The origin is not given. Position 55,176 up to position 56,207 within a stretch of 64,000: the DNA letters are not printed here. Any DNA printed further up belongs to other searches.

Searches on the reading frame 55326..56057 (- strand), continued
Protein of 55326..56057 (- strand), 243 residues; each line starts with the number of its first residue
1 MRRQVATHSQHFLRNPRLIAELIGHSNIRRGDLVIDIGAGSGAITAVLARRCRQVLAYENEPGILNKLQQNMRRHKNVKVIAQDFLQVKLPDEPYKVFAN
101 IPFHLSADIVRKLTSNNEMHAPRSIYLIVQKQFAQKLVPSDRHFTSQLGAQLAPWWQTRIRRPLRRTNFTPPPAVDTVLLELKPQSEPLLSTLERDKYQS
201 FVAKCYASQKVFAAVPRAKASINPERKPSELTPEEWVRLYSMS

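Call 27: get_annotated_region(hit=H7, flank=400)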
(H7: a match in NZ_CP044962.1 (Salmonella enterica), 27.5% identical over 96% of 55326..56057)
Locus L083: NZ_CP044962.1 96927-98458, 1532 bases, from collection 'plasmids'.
description: Salmonella enterica subsp. enterica serovar 1,4,[5],12:i:- strain PNCS014881 plasmid pPNCS014881.1, complete sequence
organism: Salmonella enterica (NCBI taxid 2583588)
taxonomy: Bacteria; Pseudomonadota; Gammaproteobacteria; Enterobacterales; Enterobacteriaceae; Salmonella; Salmonella enterica
host: -; source: Homo sapiens; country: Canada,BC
typing (MOB-suite, as given by PLSDB): conjugative; replicon IncC; relaxase MOBH,MOBH; mating-pair formation MPF_F
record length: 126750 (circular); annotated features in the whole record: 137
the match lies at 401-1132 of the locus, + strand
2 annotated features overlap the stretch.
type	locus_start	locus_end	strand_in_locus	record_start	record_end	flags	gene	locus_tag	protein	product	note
predicted_resistance_gene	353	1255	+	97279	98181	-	erm(42)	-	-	23S rRNA (adenine(2058)-N(6))-methyltransferase Erm(42)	predicted by amrfinderplus; class LINCOSAMIDE/MACROLIDE; identity 100.0%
CDS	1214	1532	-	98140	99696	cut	-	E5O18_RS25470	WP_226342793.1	IS91 family transposase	-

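Call 28: get_annotated_region(hit=H12, flank=400)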
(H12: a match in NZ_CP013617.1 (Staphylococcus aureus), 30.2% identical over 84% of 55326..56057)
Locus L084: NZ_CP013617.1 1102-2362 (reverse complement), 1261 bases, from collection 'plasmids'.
description: Staphylococcus aureus strain RIVM1295 plasmid pRIVM1295-1, complete sequence
organism: Staphylococcus aureus (NCBI taxid 1280)
taxonomy: Bacteria; Bacillota; Bacilli; Bacillales; Staphylococcaceae; Staphylococcus; Staphylococcus aureus
host: -; source: Homo sapiens; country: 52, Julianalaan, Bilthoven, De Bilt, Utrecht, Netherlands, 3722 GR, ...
typing (MOB-suite, as given by PLSDB): non-mobilizable; replicon rep_cluster_1947
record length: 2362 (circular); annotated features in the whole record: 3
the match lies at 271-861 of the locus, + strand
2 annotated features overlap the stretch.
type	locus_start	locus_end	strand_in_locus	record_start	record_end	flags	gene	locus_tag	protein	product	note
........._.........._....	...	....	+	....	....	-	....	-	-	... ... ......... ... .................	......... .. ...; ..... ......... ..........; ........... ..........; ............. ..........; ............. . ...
predicted_resistance_gene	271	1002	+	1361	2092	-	erm(C)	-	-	23S rRNA (adenine(2058)-N(6))-methyltransferase Erm(C)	predicted by amrfinderplus; class LINCOSAMIDE/MACROLIDE/STREPTOGRAMIN; identity 100.0%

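Call 29: get_annotated_region(hit=H18, flank=400)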
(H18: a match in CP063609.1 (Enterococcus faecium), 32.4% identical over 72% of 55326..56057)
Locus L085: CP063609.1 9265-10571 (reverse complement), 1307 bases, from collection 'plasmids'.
description: Enterococcus faecium strain BMT-2-3-8 plasmid pSS-3-8_05, complete sequence
organism: Enterococcus faecium (NCBI taxid 1352)
taxonomy: Bacteria; Bacillota; Bacilli; Lactobacillales; Enterococcaceae; Enterococcus; Enterococcus faecium
host: -; source: Homo sapiens,rectal swab; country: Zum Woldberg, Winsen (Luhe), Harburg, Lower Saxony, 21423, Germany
typing (MOB-suite, as given by PLSDB): non-mobilizable; replicon rep_cluster_185
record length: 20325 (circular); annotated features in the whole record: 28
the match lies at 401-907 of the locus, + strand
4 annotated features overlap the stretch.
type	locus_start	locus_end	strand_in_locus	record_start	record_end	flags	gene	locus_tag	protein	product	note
CDS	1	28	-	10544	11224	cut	-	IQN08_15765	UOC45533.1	IS6-like element IS1216 family transposase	-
CDS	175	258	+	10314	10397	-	-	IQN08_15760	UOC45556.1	23S rRNA methyltransferase attenuation leader peptide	-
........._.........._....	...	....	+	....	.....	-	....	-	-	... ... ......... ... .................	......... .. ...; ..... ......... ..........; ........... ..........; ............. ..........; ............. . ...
predicted_resistance_gene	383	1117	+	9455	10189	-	erm(B)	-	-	23S rRNA (adenine(2058)-N(6))-methyltransferase Erm(B)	predicted by amrfinderplus; class LINCOSAMIDE/MACROLIDE/STREPTOGRAMIN; identity 100.0%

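Call 30: get_annotated_region(hit=H38, flank=400)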
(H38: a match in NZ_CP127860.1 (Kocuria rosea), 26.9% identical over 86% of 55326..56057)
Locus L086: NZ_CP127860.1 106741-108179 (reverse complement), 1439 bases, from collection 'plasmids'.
description: Kocuria rosea strain 13 plasmid unnamed3, complete sequence
organism: Kocuria rosea (NCBI taxid 1275)
taxonomy: Bacteria; Actinomycetota; Actinomycetes; Micrococcales; Micrococcaceae; Kocuria; Kocuria rosea
host: -; source: single cell culture,deep sea; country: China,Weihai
typing (MOB-suite, as given by PLSDB): mobilizable; relaxase MOBP
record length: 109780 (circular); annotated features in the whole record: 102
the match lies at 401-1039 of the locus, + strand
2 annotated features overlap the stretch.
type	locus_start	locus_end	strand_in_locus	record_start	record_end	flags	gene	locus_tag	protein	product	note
CDS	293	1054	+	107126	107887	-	erm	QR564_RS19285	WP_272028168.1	23S ribosomal RNA methyltransferase Erm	-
CDS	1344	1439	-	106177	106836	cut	-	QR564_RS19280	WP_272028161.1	response regulator transcription factor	GO:0000160 - phosphorelay signal transduction system [Evidence IEA]; GO:0006355 - regulation of DNA-templated ...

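Call 31: get_annotated_region(hit=H11, flank=400)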
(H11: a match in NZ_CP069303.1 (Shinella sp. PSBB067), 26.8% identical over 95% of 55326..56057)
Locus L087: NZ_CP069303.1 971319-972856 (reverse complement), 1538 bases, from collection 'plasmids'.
description: Shinella sp. PSBB067 plasmid unnamed1, complete sequence
organism: Shinella sp. PSBB067 (NCBI taxid 2715959)
taxonomy: Bacteria; Pseudomonadota; Alphaproteobacteria; Hyphomicrobiales; Rhizobiaceae; Shinella; Shinella sp. PSBB067
host: -; source: monoisolate,Minnesota; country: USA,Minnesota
typing (MOB-suite, as given by PLSDB): non-mobilizable; mating-pair formation MPF_T
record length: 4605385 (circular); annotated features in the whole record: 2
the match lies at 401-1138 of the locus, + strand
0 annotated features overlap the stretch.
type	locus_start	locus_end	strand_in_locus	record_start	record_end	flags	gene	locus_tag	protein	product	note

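Call 38: search_protein_families(library=ncbifam, alignment_id=A1, max_evalue=1e-10)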
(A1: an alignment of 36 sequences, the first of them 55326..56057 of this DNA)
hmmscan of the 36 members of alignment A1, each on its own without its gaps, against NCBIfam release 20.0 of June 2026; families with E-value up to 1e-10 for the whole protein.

A. member 1, window:55326-56057:- (243 aa): 20 families
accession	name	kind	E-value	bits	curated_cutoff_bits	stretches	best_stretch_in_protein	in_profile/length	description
NF000499.2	Erm23S_rRNA_broad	equivalog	8.1e-62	208.8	212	1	8-241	1-242/244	23S ribosomal RNA methyltransferase Erm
TIGR00755.1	ksgA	equivalog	3.8e-38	131.3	171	1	8-210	7-209/256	16S rRNA (adenine(1518)-N(6)/adenine(1519)-N(6))-dimethyltransferase RsmA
NF000337.1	erm_SHROVE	exception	6.4e-37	127.2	320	1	5-208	3-202/248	ErmE/ErmH/ErmO/ErmR family 23S rRNA (adenine(2058)-N(6))-methyltransferase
NF012222.1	erm_A_23S_MT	exception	6.9e-31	107.6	475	1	1-205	1-198/243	23S rRNA (adenine(2058)-N(6))-methyltransferase Erm(A)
NF000077.1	Erm42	exception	5.9e-28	98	600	1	8-206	18-213/303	23S rRNA (adenine(2058)-N(6))-methyltransferase Erm(42)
NF012218.0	erm_38_23S_MT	exception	4e-25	88.5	800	1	9-238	12-233/386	23S rRNA (adenine(2058)-N(6))-methyltransferase Erm(38)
NF012219.1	erm_C_23S_MT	exception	6.4e-25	88.1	530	1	3-206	3-199/244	23S rRNA (adenine(2058)-N(6))-methyltransferase Erm(C)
NF042988.1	Erm46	exception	9.5e-25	87.3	503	1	9-209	12-204/255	23S rRNA (adenine(2058)-N(6))-methyltransferase Erm(46)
NF042938.1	Erm55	exception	4.3e-23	81.7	525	1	10-209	13-204/270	23S rRNA (adenine(2058)-N(6))-methyltransferase Erm(55)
NF045543.1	erm_G_23S_MT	exception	6.6e-23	81.7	515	1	7-206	7-199/244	23S rRNA (adenine(2058)-N(6))-methyltransferase Erm(G)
NF012220.1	erm_B_23S_MT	exception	4.7e-22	78.7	525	1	7-188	6-181/245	23S rRNA (adenine(2058)-N(6))-methyltransferase Erm(B)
NF000412.1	Erm43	exception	1.1e-21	77.5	500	1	6-207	6-200/243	23S rRNA (adenine(2058)-N(6))-methyltransferase Erm(43)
NF000087.1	ErmO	exception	1.1e-21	77.5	450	1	6-207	9-208/259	23S rRNA (adenine(2058)-N(6))-methyltransferase Erm(O)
NF012223.0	erm_F_23S_MT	exception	5.3e-21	75.1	575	1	7-203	10-202/266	23S rRNA (adenine(2058)-N(6))-methyltransferase Erm(F)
NF000411.1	Erm45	exception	8.5e-21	74.9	525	1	7-205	6-197/245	23S rRNA (adenine(2058)-N(6))-methyltransferase Erm(45)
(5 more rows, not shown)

B. families by the number of members that match (of 36 scanned): 22 families
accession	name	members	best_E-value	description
NF000499.2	Erm23S_rRNA_broad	36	8.1e-62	23S ribosomal RNA methyltransferase Erm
TIGR00755.1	ksgA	36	2.4e-42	16S rRNA (adenine(1518)-N(6)/adenine(1519)-N(6))-dimethyltransferase RsmA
NF000337.1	erm_SHROVE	36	8.2e-42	ErmE/ErmH/ErmO/ErmR family 23S rRNA (adenine(2058)-N(6))-methyltransferase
NF000077.1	Erm42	36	4.3e-35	23S rRNA (adenine(2058)-N(6))-methyltransferase Erm(42)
NF012222.1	erm_A_23S_MT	36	9.1e-34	23S rRNA (adenine(2058)-N(6))-methyltransferase Erm(A)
NF012220.1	erm_B_23S_MT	36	2.9e-28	23S rRNA (adenine(2058)-N(6))-methyltransferase Erm(B)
NF045543.1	erm_G_23S_MT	36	1.4e-27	23S rRNA (adenine(2058)-N(6))-methyltransferase Erm(G)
NF012219.1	erm_C_23S_MT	36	4.2e-26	23S rRNA (adenine(2058)-N(6))-methyltransferase Erm(C)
NF012223.0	erm_F_23S_MT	36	6.1e-23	23S rRNA (adenine(2058)-N(6))-methyltransferase Erm(F)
NF042988.1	Erm46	35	9.5e-30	23S rRNA (adenine(2058)-N(6))-methyltransferase Erm(46)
NF012218.0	erm_38_23S_MT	35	7.2e-28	23S rRNA (adenine(2058)-N(6))-methyltransferase Erm(38)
NF000411.1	Erm45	35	4.2e-26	23S rRNA (adenine(2058)-N(6))-methyltransferase Erm(45)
NF000468.1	Erm37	35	1.8e-23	23S rRNA (adenine(2058)-N(6))-methyltransferase Erm(37)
NF000412.1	Erm43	35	4.3e-23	23S rRNA (adenine(2058)-N(6))-methyltransferase Erm(43)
NF011486.0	PRK14896.1-1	35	1.4e-21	16S ribosomal RNA methyltransferase A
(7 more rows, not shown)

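Call 39: search_protein_families(library=ncbifam, proteins=[P0141, P0142, P0144, P0146, P0151, P0157, P0158, P0160, P0163, P0164], max_evalue=1e-30)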
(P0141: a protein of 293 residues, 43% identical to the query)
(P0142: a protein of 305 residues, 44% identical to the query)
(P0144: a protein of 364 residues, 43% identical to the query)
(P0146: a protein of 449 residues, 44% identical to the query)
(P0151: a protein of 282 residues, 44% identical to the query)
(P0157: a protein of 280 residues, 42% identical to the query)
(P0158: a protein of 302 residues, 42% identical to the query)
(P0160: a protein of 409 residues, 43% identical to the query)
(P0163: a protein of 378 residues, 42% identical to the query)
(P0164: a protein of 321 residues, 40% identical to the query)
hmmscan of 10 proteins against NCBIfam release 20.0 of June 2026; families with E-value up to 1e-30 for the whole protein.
P0141 (293 aa): 2 families
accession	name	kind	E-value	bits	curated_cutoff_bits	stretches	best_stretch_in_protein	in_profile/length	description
NF000499.2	Erm23S_rRNA_broad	equivalog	3.9e-51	173.8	212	1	8-241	2-243/244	23S ribosomal RNA methyltransferase Erm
TIGR00755.1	ksgA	equivalog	3.1e-39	134.9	171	1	5-239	5-253/256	16S rRNA (adenine(1518)-N(6)/adenine(1519)-N(6))-dimethyltransferase RsmA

P0142 (305 aa): 2 families
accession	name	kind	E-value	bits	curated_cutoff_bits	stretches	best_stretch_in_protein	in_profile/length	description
NF000499.2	Erm23S_rRNA_broad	equivalog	1.1e-50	172.3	212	1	8-214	2-206/244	23S ribosomal RNA methyltransferase Erm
TIGR00755.1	ksgA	equivalog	2e-37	128.9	171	1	6-217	6-220/256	16S rRNA (adenine(1518)-N(6)/adenine(1519)-N(6))-dimethyltransferase RsmA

P0144 (364 aa): 4 families
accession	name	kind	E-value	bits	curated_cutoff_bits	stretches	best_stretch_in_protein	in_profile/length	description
NF000499.2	Erm23S_rRNA_broad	equivalog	5.5e-54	183.1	212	1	7-211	2-203/244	23S ribosomal RNA methyltransferase Erm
TIGR00755.1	ksgA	equivalog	1.7e-38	132.4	171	1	5-213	6-216/256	16S rRNA (adenine(1518)-N(6)/adenine(1519)-N(6))-dimethyltransferase RsmA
NF000337.1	erm_SHROVE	exception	5.5e-35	120.8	320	1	6-204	6-202/248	ErmE/ErmH/ErmO/ErmR family 23S rRNA (adenine(2058)-N(6))-methyltransferase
NF012222.1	erm_A_23S_MT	exception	4.3e-33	114.8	475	1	3-200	5-197/243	23S rRNA (adenine(2058)-N(6))-methyltransferase Erm(A)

P0146 (449 aa): 5 families
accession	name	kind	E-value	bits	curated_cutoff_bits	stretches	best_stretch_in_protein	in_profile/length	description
NF000499.2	Erm23S_rRNA_broad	equivalog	1e-51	175.7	212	1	8-208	2-199/244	23S ribosomal RNA methyltransferase Erm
TIGR00755.1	ksgA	equivalog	1.4e-39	135.9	171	1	5-216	5-218/256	16S rRNA (adenine(1518)-N(6)/adenine(1519)-N(6))-dimethyltransferase RsmA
TIGR00079.1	pept_deformyl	equivalog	2.7e-33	114.8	103.95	1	279-412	33-151/161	peptide deformylase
NF000337.1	erm_SHROVE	exception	4.2e-33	114.7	320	1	4-204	3-201/248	ErmE/ErmH/ErmO/ErmR family 23S rRNA (adenine(2058)-N(6))-methyltransferase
NF001159.1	PRK00150.1-3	subfamily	8.5e-33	113.2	125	1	297-413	40-155/167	peptide deformylase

P0151 (282 aa): 4 families
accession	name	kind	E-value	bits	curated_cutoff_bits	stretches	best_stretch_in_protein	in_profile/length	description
NF000499.2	Erm23S_rRNA_broad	equivalog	1.2e-59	201.7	212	1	7-249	1-243/244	23S ribosomal RNA methyltransferase Erm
TIGR00755.1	ksgA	equivalog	5.6e-42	143.8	171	1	6-248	6-254/256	16S rRNA (adenine(1518)-N(6)/adenine(1519)-N(6))-dimethyltransferase RsmA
NF000337.1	erm_SHROVE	exception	2.4e-41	141.7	320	1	6-225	5-222/248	ErmE/ErmH/ErmO/ErmR family 23S rRNA (adenine(2058)-N(6))-methyltransferase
NF000077.1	Erm42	exception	8.5e-38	130.3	600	1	6-204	17-214/303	23S rRNA (adenine(2058)-N(6))-methyltransferase Erm(42)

P0157 (280 aa): 4 families
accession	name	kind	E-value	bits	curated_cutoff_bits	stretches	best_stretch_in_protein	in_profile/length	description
NF000499.2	Erm23S_rRNA_broad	equivalog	1.9e-60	204.3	212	1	8-241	2-243/244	23S ribosomal RNA methyltransferase Erm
NF000337.1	erm_SHROVE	exception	4.6e-43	147.3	320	1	6-231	5-230/248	ErmE/ErmH/ErmO/ErmR family 23S rRNA (adenine(2058)-N(6))-methyltransferase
TIGR00755.1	ksgA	equivalog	7.9e-39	133.5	171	1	5-241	5-255/256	16S rRNA (adenine(1518)-N(6)/adenine(1519)-N(6))-dimethyltransferase RsmA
NF000077.1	Erm42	exception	2.2e-32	112.5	600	1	8-174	19-186/303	23S rRNA (adenine(2058)-N(6))-methyltransferase Erm(42)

P0158 (302 aa): 6 families
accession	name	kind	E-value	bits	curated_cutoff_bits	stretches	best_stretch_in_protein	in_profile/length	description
NF000499.2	Erm23S_rRNA_broad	equivalog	4.9e-68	229.1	212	1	11-250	2-240/244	23S ribosomal RNA methyltransferase Erm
TIGR00755.1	ksgA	equivalog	1.1e-43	149.5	171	1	6-251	3-253/256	16S rRNA (adenine(1518)-N(6)/adenine(1519)-N(6))-dimethyltransferase RsmA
NF000337.1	erm_SHROVE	exception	8.3e-42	143.2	320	1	5-249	1-245/248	ErmE/ErmH/ErmO/ErmR family 23S rRNA (adenine(2058)-N(6))-methyltransferase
NF000077.1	Erm42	exception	1.1e-39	136.5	600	1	11-207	19-216/303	23S rRNA (adenine(2058)-N(6))-methyltransferase Erm(42)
NF012218.0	erm_38_23S_MT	exception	1.7e-34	119.4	800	1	1-255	1-259/386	23S rRNA (adenine(2058)-N(6))-methyltransferase Erm(38)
NF042938.1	Erm55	exception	3.5e-31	108.2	525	1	7-257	8-258/270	23S rRNA (adenine(2058)-N(6))-methyltransferase Erm(55)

P0160 (409 aa): 6 families
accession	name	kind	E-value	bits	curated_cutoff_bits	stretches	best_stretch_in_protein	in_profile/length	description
NF000499.2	Erm23S_rRNA_broad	equivalog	2e-65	220.6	212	1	12-253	2-242/244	23S ribosomal RNA methyltransferase Erm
NF000337.1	erm_SHROVE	exception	4.5e-48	163.7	320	1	6-252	1-247/248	ErmE/ErmH/ErmO/ErmR family 23S rRNA (adenine(2058)-N(6))-methyltransferase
TIGR00755.1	ksgA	equivalog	1.3e-38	132.8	171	1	11-251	7-252/256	16S rRNA (adenine(1518)-N(6)/adenine(1519)-N(6))-dimethyltransferase RsmA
NF000077.1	Erm42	exception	3.5e-38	131.6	600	1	10-255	17-263/303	23S rRNA (adenine(2058)-N(6))-methyltransferase Erm(42)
NF000087.1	ErmO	exception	1.1e-35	123.3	450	1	5-254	5-256/259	23S rRNA (adenine(2058)-N(6))-methyltransferase Erm(O)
NF000047.1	ErmV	exception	2e-31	109.3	500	1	4-253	4-255/259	23S rRNA (adenine(2058)-N(6))-methyltransferase Erm(V)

P0163 (378 aa): 8 families
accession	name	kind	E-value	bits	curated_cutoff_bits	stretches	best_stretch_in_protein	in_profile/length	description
NF000499.2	Erm23S_rRNA_broad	equivalog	7.3e-66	222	212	1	119-361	2-243/244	23S ribosomal RNA methyltransferase Erm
NF000337.1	erm_SHROVE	exception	1.4e-47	162.1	320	1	117-360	5-248/248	ErmE/ErmH/ErmO/ErmR family 23S rRNA (adenine(2058)-N(6))-methyltransferase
TIGR00755.1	ksgA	equivalog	1.7e-39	135.7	171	1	113-360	2-254/256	16S rRNA (adenine(1518)-N(6)/adenine(1519)-N(6))-dimethyltransferase RsmA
NF042988.1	Erm46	exception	6.5e-36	123.9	503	1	118-359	11-251/255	23S rRNA (adenine(2058)-N(6))-methyltransferase Erm(46)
NF000077.1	Erm42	exception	2.8e-34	118.7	600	1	115-315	15-216/303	23S rRNA (adenine(2058)-N(6))-methyltransferase Erm(42)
NF012218.0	erm_38_23S_MT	exception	1.7e-32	112.8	800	1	118-367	11-262/386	23S rRNA (adenine(2058)-N(6))-methyltransferase Erm(38)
NF000087.1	ErmO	exception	2.3e-31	109.1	450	1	118-363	11-258/259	23S rRNA (adenine(2058)-N(6))-methyltransferase Erm(O)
NF042938.1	Erm55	exception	2.3e-31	108.8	525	1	117-373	10-265/270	23S rRNA (adenine(2058)-N(6))-methyltransferase Erm(55)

P0164 (321 aa): 8 families
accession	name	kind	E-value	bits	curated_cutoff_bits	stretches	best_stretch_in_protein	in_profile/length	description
NF000499.2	Erm23S_rRNA_broad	equivalog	3e-64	216.7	212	1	13-253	2-241/244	23S ribosomal RNA methyltransferase Erm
NF000337.1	erm_SHROVE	exception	5.5e-46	156.9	320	1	10-221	4-219/248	ErmE/ErmH/ErmO/ErmR family 23S rRNA (adenine(2058)-N(6))-methyltransferase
TIGR00755.1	ksgA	equivalog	1.9e-40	138.8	171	1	11-231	6-235/256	16S rRNA (adenine(1518)-N(6)/adenine(1519)-N(6))-dimethyltransferase RsmA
NF000077.1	Erm42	exception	2.6e-38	132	600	1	13-290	19-298/303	23S rRNA (adenine(2058)-N(6))-methyltransferase Erm(42)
NF042938.1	Erm55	exception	1.4e-37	129.2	525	1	6-265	5-259/270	23S rRNA (adenine(2058)-N(6))-methyltransferase Erm(55)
NF042988.1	Erm46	exception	5e-37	127.6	503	1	8-254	7-252/255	23S rRNA (adenine(2058)-N(6))-methyltransferase Erm(46)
NF000047.1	ErmV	exception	1.2e-32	113.4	500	1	9-235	8-240/259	23S rRNA (adenine(2058)-N(6))-methyltransferase Erm(V)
NF000087.1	ErmO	exception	3.1e-32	112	450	1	12-221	11-221/259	23S rRNA (adenine(2058)-N(6))-methyltransferase Erm(O)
